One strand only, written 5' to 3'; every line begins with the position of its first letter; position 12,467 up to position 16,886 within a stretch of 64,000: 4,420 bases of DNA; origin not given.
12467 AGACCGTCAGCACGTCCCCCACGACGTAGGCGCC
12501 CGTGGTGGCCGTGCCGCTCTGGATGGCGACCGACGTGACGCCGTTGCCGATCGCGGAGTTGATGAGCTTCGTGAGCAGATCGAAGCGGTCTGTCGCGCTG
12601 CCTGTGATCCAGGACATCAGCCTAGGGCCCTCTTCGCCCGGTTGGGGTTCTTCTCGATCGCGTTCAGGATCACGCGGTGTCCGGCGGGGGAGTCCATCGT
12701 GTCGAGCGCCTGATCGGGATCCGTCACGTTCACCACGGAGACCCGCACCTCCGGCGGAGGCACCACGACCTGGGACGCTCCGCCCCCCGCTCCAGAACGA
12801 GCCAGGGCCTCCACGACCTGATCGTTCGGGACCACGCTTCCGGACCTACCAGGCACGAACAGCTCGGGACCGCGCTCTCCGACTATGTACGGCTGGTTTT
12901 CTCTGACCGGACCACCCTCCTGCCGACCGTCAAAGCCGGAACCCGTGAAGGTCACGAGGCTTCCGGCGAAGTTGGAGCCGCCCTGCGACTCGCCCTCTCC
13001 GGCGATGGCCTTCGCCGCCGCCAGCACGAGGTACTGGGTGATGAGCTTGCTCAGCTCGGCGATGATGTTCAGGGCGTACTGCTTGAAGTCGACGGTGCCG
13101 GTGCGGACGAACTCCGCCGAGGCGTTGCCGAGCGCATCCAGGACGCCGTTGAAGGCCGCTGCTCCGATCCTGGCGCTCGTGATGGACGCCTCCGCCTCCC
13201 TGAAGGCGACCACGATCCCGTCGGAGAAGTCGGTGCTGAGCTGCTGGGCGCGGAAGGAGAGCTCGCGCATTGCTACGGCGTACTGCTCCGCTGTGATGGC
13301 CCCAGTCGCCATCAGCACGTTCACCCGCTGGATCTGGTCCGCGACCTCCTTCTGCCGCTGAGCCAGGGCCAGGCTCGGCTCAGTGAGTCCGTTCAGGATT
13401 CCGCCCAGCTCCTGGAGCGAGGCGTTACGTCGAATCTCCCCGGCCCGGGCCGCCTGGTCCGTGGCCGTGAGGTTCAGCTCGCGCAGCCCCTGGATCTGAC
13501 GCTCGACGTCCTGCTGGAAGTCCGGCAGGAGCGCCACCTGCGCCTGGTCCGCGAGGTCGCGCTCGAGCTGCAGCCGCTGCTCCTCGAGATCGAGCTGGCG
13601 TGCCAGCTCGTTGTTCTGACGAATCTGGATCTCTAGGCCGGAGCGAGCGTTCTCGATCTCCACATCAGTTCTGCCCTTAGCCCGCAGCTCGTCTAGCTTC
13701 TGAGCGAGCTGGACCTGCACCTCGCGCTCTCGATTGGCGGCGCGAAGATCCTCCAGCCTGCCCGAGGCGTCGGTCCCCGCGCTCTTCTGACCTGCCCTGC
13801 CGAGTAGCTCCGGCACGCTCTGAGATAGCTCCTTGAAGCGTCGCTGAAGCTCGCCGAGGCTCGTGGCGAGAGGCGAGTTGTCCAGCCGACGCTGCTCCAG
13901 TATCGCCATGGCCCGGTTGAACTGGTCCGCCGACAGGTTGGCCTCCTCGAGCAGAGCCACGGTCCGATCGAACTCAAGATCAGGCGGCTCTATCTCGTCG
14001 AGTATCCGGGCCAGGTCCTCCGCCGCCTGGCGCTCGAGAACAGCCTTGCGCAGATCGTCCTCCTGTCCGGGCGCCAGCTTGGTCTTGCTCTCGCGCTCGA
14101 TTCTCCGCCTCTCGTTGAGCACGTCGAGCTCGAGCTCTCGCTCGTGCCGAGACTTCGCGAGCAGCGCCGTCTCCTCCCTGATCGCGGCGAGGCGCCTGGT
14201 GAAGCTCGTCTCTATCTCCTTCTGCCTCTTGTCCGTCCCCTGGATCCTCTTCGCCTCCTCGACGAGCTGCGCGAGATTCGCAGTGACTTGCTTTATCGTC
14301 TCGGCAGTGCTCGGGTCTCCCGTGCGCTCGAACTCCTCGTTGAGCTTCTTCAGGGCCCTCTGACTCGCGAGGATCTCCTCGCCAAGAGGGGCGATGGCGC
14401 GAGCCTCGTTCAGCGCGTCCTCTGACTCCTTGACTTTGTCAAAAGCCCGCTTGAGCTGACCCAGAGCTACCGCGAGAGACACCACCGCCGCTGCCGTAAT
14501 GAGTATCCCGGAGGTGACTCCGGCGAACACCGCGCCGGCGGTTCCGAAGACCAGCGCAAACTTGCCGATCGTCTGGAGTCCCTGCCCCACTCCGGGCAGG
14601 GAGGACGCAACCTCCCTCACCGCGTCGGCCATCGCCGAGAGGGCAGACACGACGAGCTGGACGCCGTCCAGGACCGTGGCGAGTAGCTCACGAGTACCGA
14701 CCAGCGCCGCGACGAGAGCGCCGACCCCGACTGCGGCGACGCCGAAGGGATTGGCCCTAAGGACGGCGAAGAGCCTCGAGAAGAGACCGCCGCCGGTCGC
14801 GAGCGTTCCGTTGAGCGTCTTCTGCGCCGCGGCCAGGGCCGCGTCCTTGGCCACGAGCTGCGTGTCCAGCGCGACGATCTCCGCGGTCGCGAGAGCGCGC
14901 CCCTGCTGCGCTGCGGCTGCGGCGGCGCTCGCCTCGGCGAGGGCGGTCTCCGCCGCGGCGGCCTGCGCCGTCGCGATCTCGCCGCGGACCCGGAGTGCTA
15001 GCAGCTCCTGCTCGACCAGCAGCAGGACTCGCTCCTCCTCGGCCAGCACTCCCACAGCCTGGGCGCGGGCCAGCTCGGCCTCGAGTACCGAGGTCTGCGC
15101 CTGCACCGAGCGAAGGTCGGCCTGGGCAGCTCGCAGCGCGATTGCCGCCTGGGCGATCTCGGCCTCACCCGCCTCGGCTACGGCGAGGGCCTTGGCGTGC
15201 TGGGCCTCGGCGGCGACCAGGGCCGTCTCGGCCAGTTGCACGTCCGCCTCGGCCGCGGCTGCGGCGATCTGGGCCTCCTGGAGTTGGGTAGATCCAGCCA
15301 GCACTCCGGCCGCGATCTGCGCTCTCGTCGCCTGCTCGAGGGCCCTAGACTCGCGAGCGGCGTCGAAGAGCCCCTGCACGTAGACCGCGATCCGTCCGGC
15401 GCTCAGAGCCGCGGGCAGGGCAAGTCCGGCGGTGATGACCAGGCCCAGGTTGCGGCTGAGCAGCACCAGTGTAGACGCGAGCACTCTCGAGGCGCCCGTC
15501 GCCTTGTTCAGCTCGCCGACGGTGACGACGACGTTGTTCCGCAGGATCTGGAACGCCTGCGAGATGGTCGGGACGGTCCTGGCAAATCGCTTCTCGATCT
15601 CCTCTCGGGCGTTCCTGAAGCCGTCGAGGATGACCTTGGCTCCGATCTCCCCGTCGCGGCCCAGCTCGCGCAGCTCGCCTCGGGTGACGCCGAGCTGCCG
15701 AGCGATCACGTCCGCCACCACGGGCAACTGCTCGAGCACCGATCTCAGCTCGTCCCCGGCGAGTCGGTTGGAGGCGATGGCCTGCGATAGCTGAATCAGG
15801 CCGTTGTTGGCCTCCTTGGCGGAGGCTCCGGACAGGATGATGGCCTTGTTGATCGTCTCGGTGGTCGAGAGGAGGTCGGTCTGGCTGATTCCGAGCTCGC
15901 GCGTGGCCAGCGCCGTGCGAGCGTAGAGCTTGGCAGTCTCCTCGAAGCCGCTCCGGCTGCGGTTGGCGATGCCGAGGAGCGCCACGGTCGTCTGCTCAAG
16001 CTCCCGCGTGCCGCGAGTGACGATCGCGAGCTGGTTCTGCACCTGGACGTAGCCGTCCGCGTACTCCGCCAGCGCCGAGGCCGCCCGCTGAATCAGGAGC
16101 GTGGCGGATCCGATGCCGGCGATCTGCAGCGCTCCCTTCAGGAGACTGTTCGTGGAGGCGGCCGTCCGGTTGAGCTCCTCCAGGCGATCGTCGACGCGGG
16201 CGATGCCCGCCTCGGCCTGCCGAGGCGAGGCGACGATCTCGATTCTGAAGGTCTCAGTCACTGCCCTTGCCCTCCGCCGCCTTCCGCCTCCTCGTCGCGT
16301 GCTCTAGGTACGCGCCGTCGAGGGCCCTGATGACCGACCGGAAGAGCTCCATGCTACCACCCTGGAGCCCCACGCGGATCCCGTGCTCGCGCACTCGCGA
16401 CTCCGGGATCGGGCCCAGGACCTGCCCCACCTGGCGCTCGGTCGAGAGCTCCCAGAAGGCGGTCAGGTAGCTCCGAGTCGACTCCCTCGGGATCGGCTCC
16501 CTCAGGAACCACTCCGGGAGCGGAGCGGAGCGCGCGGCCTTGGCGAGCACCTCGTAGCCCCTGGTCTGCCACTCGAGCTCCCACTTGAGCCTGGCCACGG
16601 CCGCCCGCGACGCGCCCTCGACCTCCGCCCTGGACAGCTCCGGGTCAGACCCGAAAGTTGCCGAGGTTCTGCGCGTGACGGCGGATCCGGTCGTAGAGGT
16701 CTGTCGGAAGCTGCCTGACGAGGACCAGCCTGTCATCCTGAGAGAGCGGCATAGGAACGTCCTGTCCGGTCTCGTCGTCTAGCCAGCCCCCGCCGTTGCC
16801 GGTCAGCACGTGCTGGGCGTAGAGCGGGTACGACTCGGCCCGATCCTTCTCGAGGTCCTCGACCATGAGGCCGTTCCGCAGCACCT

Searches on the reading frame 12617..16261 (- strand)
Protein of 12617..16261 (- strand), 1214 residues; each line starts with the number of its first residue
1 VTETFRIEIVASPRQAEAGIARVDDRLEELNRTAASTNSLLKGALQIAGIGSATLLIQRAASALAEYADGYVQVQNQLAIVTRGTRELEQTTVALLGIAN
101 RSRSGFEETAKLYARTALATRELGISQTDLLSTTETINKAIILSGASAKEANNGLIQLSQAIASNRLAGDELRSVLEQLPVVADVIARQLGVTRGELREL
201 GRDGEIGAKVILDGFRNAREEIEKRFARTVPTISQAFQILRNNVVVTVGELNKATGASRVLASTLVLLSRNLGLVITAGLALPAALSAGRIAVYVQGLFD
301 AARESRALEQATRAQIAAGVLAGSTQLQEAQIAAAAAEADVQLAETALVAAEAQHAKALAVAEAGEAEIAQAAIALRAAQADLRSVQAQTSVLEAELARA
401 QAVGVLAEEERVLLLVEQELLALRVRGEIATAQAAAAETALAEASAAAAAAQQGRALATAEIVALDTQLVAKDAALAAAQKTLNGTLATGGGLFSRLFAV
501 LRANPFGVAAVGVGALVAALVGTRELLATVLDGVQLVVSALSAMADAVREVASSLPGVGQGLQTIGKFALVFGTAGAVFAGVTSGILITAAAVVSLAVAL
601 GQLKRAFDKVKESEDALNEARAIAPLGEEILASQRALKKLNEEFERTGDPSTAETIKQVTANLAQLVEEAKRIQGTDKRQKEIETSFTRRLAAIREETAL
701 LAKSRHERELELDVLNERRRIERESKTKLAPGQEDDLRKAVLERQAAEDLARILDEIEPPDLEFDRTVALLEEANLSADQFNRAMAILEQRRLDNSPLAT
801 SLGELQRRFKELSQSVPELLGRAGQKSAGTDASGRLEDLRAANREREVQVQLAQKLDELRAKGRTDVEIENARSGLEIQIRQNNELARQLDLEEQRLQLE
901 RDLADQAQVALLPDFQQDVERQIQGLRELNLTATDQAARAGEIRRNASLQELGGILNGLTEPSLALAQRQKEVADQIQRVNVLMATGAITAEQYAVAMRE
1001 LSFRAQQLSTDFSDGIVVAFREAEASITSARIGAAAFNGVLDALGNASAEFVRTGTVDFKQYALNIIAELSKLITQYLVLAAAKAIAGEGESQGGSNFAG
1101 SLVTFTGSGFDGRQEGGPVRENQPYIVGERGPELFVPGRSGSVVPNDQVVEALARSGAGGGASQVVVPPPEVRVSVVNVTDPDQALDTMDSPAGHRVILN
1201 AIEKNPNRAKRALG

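Call 14: search_protein_families(library=phrogs, proteins=[window:12617-16261:-], max_evalue=0.001)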
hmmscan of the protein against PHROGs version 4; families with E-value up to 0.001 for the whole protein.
window:12617-16261:- (1214 aa): 23 families
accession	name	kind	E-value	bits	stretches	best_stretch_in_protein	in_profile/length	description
phrog_3336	-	tail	2.4e-86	292.3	1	4-314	34-328/1051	tail length tape measure protein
phrog_339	-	tail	2e-84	285.6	2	5-377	20-384/1123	tail length tape measure protein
phrog_3519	-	tail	5.8e-80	271.2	1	13-404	43-411/959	tail length tape measure protein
phrog_1107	-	tail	1.7e-63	216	1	14-406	147-545/1252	tail length tape measure protein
phrog_2335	-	tail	1.1e-47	163.8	1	35-337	465-806/1536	tail length tape measure protein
phrog_32885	-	tail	1.5e-45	156.6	1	19-309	14-300/948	tail length tape measure protein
phrog_17300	-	tail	2.5e-45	156.2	1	19-457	33-472/900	tail length tape measure protein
phrog_8010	-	tail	1.4e-40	140.1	1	15-716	231-919/1543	tail length tape measure protein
phrog_7740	-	tail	5.5e-36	124.4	1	21-476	48-489/2151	tail length tape measure protein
phrog_12706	-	tail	1e-35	124.3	1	21-482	173-638/1244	tail length tape measure protein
phrog_27190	-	tail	6.6e-32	111.5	1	34-286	82-335/1015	tail length tape measure protein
phrog_1506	-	tail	4e-31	109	1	40-369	58-368/1269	tail length tape measure protein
phrog_1068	-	tail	2.5e-30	106.9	1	17-554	70-495/706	tail length tape measure protein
phrog_16297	-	tail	2.4e-26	93.3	1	62-246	88-272/777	tail length tape measure protein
phrog_31452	-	tail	6.9e-23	81.8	1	14-469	13-449/814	tail length tape measure protein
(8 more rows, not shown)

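Call 15: search_protein_families(library=pfam, proteins=[window:12617-16261:-], max_evalue=0.001)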
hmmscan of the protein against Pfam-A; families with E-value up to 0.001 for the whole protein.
window:12617-16261:- (1214 aa): 2 families
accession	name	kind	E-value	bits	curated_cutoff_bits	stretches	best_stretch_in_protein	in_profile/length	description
PF20155.4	TMP_3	-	7.2e-57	192.7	41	1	63-253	2-192/192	Tape measure protein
PF09718.15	Tape_meas_lam_C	-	2.2e-05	24.8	23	1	1026-1082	18-74/76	Lambda phage tail tape-measure protein (Tape_meas_lam_C)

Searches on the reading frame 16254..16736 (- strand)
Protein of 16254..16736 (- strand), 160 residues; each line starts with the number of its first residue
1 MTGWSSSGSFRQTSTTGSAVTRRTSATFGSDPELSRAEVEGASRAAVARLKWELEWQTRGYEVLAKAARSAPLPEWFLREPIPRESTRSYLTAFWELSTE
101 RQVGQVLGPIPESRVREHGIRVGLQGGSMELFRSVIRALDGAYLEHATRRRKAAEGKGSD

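Call 113: search_protein_families(library=phrogs, proteins=[window:16254-16736:-], max_evalue=0.001)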
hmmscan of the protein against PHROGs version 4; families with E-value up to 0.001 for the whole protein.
window:16254-16736:- (160 aa): 1 family
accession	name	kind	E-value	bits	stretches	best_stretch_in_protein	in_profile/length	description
phrog_3817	-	tail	9.8e-22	77.5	1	64-157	10-103/106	tail chaperonin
